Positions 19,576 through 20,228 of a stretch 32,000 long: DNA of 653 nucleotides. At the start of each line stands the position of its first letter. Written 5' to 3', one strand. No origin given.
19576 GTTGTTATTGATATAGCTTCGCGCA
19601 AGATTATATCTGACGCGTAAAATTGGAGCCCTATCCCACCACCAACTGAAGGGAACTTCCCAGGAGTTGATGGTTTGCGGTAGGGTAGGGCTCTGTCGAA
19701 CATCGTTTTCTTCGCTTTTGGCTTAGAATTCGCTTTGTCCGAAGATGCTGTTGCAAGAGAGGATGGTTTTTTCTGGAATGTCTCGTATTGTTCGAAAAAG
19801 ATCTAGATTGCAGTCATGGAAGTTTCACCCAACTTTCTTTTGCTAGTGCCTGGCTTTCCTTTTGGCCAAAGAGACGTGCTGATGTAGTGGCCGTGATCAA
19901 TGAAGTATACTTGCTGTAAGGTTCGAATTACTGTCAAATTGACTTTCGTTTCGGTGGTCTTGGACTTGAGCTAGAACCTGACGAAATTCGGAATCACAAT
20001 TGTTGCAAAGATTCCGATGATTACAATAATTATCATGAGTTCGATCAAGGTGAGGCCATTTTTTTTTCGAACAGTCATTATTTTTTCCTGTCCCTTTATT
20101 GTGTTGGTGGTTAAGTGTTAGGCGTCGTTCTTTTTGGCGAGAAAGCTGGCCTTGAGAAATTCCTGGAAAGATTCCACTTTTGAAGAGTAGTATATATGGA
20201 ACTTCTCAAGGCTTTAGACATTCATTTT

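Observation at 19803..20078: Bacterial-type pilin gene broken by a TAG exactly where related pilins carry Gln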

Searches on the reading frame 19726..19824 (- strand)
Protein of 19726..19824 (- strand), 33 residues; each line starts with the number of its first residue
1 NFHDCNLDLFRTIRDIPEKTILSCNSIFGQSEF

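Call 66: search_protein_families(library=pfam, max_evalue=1, proteins=[window:19726-19824:-])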
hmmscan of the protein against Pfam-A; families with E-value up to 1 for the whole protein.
seq(33 aa): 0 families

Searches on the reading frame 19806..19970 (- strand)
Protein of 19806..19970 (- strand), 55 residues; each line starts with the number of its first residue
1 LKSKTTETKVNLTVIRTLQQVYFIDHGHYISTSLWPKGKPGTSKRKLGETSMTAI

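Call 9: search_protein_families(library=pfam, max_evalue=1, proteins=[window:19806-19970:-])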
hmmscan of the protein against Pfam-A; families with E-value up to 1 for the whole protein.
seq(55 aa): 0 families

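Call 10: search_protein_families(library=ncbifam, max_evalue=1, proteins=[window:19806-19970:-])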
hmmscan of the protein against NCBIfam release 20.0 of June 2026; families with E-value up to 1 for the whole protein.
seq(55 aa): 0 families

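Call 65: search_protein_representatives(protein=window:19806-19970:-)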
Query: 55 residues. Proteins with E-value up to 0.001 (for the whole library): 4; up to 1e-10: 2; up to 1e-30: 0. The best 4 are listed.
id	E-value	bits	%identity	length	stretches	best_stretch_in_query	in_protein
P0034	1.2e-28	112.3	24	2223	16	14-50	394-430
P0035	1.6e-12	62.1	44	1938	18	22-43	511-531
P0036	2.5e-05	39.8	28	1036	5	6-43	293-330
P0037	3.0e-04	36.4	37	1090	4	8-47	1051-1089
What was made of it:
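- Tried and rejected: An exhaustive HMMER search with the 55-aa segment after the TAG returned only four long repetitive proteins and no pilins, so it was uninformative (call 65).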

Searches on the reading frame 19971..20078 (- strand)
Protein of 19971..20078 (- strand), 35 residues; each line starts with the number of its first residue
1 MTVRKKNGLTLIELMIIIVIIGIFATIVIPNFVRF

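Call 9: search_protein_families(library=pfam, max_evalue=1, proteins=[window:19974-20078:-])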
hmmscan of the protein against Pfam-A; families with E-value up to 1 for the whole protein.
seq(35 aa): 1 family
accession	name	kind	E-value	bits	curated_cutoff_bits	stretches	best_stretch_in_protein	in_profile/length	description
PF07963.17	N_methyl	-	5.7e-08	32.5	21.2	1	4-29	2-27/27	Prokaryotic N-terminal methylation motif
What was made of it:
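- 19971..20078 (-): 35-aa ORF. It holds the prepilin leader (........), the cleavage-site Gly, Leu+1, Glu+5 and the hydrophobic first half of helix α1. PF07963 at 32.5 bits (cut-off 21.2), call 9.
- On Type IV pilin / prepilin N-terminal methylation domain (PF07963, TIGR02532): PF07963 scores 32.5 bits (cut-off 21.2; call 9).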

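Call 10: search_protein_families(library=ncbifam, max_evalue=1, proteins=[window:19974-20078:-])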
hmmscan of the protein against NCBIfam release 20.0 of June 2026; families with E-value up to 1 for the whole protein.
seq(35 aa): 11 families
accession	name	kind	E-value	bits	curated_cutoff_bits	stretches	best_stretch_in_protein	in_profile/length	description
NF041775.1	typeIV_PilA_Myxo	equivalog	5.2e-09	36.4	400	1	5-35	9-39/214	type IV pilin protein PilA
NF007862.0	PRK10574.1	equivalog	7.2e-07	29.4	138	1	4-34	2-32/145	prepilin peptidase-dependent pilin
TIGR01708.2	typeII_sec_gspH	equivalog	6.6e-06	26.2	80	1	7-29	2-24/169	type II secretion system minor pseudopilin GspH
TIGR01710.1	typeII_sec_gspG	equivalog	1e-05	25.6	88.85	1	8-33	2-27/134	type II secretion system major pseudopilin GspG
NF040999.1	pilin_ComGC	equivalog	2.1e-05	24.6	75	1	7-33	2-28/84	competence type IV pilus major pilin ComGC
TIGR02532.1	IV_pilin_GFxxxE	domain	3.6e-05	23.4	16.3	1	7-29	2-24/24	prepilin-type N-terminal cleavage/methylation domain-containing protein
NF007800.0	PRK10506.1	equivalog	0.00081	19.3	158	1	3-27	5-29/163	prepilin peptidase-dependent protein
NF041013.1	T4P_ComGE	equivalog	0.0016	18.5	49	1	5-33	2-30/83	competence type IV pilus minor pilin ComGE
TIGR02596.1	TIGR02596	subfamily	0.075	13.1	70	1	10-32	2-24/196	Verru_Chthon cassette protein D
NF038304.1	EPS_HpsC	equivalog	0.27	10.7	200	1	3-29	17-39/318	hormogonium polysaccharide secretion pseudopilin HpsC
NF004412.0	PRK05759.1-3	equivalog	0.66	9.8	156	1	11-33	31-53/185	F0F1 ATP synthase subunit B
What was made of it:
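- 19971..20078 (-): TIGR02532 at 23.4 bits (cut-off 16.3), call 10.
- On Type IV pilin / prepilin N-terminal methylation domain (PF07963, TIGR02532): TIGR02532 scores 23.4 bits (cut-off 16.3; call 10).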

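Call 15: find_encoding_contigs(protein=window:19971-20078:-, flank=10000)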
Protein window:19971-20078:- (35 aa): no gene with exactly this product is on record in the collection.
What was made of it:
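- The ORF was not found as a gene product in the exact look-up of 153 billion gene positions (call 15).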
